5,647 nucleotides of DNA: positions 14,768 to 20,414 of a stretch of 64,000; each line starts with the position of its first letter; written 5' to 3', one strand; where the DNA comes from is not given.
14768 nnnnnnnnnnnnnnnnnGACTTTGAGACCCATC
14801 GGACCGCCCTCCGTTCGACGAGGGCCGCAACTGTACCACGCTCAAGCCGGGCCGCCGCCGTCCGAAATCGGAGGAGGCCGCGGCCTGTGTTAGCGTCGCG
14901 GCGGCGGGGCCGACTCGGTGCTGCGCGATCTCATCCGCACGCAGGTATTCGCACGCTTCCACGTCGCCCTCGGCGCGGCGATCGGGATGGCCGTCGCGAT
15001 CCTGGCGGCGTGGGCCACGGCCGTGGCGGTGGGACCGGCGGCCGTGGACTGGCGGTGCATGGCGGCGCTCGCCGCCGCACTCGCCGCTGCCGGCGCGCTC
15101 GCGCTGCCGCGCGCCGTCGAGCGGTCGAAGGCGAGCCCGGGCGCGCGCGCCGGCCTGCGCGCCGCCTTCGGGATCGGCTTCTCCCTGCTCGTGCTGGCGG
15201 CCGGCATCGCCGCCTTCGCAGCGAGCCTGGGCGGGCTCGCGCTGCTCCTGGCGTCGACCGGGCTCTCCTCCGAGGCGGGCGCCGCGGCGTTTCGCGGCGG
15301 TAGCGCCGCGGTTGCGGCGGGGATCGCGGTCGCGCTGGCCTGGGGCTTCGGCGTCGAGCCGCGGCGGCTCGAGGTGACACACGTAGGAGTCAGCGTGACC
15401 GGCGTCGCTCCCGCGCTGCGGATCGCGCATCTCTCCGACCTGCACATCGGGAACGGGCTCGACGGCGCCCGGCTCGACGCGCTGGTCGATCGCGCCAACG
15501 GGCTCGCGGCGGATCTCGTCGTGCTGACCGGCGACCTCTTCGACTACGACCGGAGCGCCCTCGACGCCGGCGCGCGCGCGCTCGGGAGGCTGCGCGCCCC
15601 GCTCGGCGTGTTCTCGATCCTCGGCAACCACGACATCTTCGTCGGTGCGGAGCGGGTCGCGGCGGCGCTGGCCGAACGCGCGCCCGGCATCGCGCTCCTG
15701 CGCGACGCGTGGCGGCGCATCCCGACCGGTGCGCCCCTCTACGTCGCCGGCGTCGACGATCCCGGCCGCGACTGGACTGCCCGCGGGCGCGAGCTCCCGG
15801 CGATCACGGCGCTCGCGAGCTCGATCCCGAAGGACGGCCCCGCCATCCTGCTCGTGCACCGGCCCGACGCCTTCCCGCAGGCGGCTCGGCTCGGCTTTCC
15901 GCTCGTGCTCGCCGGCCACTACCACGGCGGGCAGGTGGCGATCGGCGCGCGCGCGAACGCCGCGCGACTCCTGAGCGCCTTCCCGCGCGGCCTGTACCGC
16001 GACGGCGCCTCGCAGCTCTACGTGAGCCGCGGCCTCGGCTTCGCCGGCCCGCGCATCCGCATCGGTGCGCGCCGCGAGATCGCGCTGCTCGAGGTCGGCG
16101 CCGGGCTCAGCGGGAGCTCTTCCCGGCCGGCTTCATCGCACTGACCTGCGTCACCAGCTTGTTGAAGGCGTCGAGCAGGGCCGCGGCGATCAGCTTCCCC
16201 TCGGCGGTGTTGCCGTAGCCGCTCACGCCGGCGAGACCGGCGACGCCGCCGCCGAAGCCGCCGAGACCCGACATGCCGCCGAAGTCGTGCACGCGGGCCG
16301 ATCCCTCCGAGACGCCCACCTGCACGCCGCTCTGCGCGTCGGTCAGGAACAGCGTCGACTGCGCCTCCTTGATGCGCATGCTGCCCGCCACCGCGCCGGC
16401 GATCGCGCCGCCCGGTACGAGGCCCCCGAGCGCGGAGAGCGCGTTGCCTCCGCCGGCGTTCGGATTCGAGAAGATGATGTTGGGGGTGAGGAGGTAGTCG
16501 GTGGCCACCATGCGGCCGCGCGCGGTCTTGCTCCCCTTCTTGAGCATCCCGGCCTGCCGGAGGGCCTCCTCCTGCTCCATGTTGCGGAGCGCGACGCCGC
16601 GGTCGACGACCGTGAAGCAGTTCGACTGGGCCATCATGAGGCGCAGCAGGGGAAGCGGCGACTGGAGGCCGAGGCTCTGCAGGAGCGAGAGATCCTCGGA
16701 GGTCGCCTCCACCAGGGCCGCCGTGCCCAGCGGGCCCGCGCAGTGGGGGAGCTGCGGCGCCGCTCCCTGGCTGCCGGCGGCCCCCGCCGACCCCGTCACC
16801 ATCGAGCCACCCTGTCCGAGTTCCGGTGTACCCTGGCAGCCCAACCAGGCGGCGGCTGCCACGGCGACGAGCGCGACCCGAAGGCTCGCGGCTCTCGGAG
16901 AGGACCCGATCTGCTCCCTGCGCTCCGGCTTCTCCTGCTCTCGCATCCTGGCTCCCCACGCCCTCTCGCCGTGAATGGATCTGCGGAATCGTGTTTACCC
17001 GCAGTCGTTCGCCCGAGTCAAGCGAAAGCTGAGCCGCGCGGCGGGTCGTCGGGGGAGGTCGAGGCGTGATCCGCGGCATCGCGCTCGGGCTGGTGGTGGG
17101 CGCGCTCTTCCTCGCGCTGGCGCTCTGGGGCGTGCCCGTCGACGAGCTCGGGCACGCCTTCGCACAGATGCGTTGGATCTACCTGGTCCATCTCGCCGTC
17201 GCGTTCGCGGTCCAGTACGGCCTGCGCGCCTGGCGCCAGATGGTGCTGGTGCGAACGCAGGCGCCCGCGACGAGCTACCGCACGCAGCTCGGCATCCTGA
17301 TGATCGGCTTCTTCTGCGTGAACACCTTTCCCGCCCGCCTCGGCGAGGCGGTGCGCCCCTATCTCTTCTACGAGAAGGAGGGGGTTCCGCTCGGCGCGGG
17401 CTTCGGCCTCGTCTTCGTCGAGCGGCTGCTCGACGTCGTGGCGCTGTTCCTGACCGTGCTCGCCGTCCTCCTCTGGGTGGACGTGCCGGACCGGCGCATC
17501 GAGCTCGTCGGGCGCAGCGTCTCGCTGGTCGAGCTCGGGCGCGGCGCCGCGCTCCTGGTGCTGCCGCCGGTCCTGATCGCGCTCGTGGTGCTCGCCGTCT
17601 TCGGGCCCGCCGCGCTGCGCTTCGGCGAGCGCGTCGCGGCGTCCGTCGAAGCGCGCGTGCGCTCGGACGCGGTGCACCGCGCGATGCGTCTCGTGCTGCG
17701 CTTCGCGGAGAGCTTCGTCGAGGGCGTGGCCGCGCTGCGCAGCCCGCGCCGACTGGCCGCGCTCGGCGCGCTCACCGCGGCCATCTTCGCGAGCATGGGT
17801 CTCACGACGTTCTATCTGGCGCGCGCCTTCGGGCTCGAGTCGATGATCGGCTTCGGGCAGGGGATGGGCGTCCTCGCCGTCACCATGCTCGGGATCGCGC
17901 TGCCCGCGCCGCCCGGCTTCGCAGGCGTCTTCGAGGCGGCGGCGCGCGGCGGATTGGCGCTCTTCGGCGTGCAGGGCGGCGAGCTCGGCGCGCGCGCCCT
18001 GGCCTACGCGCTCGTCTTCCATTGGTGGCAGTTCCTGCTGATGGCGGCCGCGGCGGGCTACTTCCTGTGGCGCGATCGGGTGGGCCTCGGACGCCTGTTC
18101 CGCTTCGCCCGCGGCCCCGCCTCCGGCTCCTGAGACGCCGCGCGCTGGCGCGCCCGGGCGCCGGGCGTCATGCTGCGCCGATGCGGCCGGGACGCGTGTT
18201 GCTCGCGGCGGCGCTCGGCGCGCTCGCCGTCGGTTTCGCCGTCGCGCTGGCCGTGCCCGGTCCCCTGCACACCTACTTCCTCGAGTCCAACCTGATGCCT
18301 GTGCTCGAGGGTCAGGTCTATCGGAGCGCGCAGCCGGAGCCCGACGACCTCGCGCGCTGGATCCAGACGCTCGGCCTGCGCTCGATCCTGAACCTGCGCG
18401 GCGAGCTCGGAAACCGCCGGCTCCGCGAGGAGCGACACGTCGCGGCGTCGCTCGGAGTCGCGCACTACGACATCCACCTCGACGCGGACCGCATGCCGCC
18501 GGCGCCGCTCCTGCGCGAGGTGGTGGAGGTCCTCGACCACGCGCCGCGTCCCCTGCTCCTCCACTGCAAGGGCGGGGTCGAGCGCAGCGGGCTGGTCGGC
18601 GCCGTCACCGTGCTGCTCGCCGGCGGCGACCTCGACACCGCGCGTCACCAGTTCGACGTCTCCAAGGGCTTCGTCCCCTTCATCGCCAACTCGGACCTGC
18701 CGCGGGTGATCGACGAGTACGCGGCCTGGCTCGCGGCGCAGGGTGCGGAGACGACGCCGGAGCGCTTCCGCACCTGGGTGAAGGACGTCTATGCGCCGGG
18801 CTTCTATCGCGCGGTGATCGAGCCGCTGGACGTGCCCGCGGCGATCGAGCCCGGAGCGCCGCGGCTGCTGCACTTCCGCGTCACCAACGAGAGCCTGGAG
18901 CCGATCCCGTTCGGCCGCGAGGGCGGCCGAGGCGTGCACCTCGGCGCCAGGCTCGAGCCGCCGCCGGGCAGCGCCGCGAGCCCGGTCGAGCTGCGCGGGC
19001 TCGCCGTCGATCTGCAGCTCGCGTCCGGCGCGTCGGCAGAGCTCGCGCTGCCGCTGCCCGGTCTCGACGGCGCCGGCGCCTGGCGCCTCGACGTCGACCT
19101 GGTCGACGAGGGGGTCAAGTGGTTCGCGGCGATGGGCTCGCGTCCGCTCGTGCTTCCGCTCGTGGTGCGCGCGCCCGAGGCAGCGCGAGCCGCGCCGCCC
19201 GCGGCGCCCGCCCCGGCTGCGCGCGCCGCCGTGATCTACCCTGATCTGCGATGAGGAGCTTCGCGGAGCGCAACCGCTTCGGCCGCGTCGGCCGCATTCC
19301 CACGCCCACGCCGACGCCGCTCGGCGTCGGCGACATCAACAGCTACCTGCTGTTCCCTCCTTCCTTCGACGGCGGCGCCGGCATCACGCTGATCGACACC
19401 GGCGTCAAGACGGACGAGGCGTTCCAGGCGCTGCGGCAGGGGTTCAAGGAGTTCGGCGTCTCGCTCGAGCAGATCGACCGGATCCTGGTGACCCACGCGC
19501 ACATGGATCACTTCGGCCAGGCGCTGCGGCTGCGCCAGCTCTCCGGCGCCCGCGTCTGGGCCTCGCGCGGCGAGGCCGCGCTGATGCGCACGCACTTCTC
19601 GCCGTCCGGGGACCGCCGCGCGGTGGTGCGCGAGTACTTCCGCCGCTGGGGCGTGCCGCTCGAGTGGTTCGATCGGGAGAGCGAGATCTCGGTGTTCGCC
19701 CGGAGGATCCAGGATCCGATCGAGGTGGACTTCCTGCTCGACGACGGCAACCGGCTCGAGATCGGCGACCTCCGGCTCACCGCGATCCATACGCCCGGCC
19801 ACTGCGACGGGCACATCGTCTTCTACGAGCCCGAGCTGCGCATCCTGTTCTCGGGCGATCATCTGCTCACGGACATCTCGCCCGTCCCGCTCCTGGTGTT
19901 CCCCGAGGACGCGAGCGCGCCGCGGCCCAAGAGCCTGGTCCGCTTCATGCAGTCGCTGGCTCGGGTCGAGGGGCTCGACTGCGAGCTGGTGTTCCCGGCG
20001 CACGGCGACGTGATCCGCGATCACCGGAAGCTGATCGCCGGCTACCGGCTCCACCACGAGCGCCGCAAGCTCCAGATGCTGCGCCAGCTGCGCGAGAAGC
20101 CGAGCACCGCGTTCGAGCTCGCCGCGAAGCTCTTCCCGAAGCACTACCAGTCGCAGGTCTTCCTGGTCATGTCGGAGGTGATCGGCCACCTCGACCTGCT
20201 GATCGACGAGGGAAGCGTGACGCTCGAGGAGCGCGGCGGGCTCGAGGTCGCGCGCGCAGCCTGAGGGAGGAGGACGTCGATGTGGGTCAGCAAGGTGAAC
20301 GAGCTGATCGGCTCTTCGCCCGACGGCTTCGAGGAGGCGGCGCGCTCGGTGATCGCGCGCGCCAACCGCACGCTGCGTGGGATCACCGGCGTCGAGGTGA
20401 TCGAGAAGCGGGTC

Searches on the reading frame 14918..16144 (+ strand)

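Call 9: search_protein_families(library=pfam, proteins=[window:14918-16144:+])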
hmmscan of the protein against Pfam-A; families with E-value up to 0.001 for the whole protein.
window:14918-16144:+ (408 aa): 2 families
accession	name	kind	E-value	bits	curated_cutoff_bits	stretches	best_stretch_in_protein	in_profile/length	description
PF00149.33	Metallophos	-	8.3e-11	43.1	21.5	1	167-336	1-189/191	Calcineurin-like phosphoesterase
PF12850.12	Metallophos_2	-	0.00018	22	27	1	167-254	1-60/154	Calcineurin-like phosphoesterase superfamily domain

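Call 29: search_protein_families(library=ncbifam, proteins=[window:14918-16144:+])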
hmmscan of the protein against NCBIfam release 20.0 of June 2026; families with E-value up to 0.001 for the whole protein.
window:14918-16144:+ (408 aa): 3 families
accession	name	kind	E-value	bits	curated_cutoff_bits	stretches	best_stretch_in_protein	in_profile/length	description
NF033458.1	lipid_A_LpxG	equivalog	5.8e-25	88.3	350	2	133-239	8-118/321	UDP-2,3-diacylglucosamine diphosphatase LpxG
NF008460.0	PRK11340.1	equivalog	7.9e-19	68.1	188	1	131-393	11-270/271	phosphodiesterase YaeI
TIGR00619.1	sbcd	subfamily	5.6e-05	23.1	77.65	1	167-239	1-86/252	exonuclease subunit SbcD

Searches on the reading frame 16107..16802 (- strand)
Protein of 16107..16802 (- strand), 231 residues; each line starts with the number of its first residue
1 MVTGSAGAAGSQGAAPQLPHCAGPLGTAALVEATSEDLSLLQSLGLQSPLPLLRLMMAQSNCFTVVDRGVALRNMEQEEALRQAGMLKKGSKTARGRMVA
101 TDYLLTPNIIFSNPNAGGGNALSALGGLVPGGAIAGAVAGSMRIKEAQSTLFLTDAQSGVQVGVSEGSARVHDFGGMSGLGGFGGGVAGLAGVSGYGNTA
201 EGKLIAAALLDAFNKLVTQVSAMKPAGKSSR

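Call 9: search_protein_families(library=pfam, proteins=[window:16107-16802:-])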
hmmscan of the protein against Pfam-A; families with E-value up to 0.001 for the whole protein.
window:16107-16802:- (231 aa): 2 families
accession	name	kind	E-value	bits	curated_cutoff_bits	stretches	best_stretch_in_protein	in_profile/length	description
PF03783.19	CsgG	-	1.9e-05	24.5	20.8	1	56-223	47-204/210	Curli production assembly/transport component CsgG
PF13036.11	LpoB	-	0.00013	22.3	22.3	0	54-110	55-111/147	Peptidoglycan-synthase activator LpoB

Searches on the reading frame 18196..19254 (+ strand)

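Call 9: search_protein_families(library=pfam, proteins=[window:18196-19254:+])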
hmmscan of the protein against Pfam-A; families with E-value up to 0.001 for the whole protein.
window:18196-19254:+ (352 aa): 4 families
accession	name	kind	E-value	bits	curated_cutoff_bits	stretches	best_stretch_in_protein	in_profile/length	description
PF22741.1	PTP-NADK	-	4.1e-07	30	27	1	39-132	28-122/163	DSP-PTPase phosphatase fused to NAD+ Kinase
PF13350.11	Y_phosphatase3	-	1.6e-06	28.7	22.2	1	38-161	25-172/240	Tyrosine phosphatase family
PF03162.18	Y_phosphatase2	-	3.1e-06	27.3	27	1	38-134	11-108/165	Tyrosine phosphatase family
PF22785.1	Tc-R-P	-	0.0007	20.5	27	0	43-138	7-100/106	Polymorphic toxin system, DSP-PTPase phosphatase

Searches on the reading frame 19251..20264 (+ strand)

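Call 9: search_protein_families(library=pfam, proteins=[window:19251-20264:+])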
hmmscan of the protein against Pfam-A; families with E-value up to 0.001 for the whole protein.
window:19251-20264:+ (337 aa): 4 families
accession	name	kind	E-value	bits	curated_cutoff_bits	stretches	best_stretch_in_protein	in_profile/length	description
PF00753.33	Lactamase_B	-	4.3e-31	108.8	22.7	1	25-251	2-196/196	Metallo-beta-lactamase superfamily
PF12706.13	Lactamase_B_2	-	2.2e-09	37.7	27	1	47-157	4-116/200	Beta-lactamase superfamily domain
PF19583.5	ODP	-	2.7e-08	34.4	27.2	1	163-203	93-135/194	ODP family beta lactamase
PF21221.3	B_lactamase-like_C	-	0.00054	20.1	27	0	281-322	3-45/46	Metallo-beta-lactamase-like, C-terminal domain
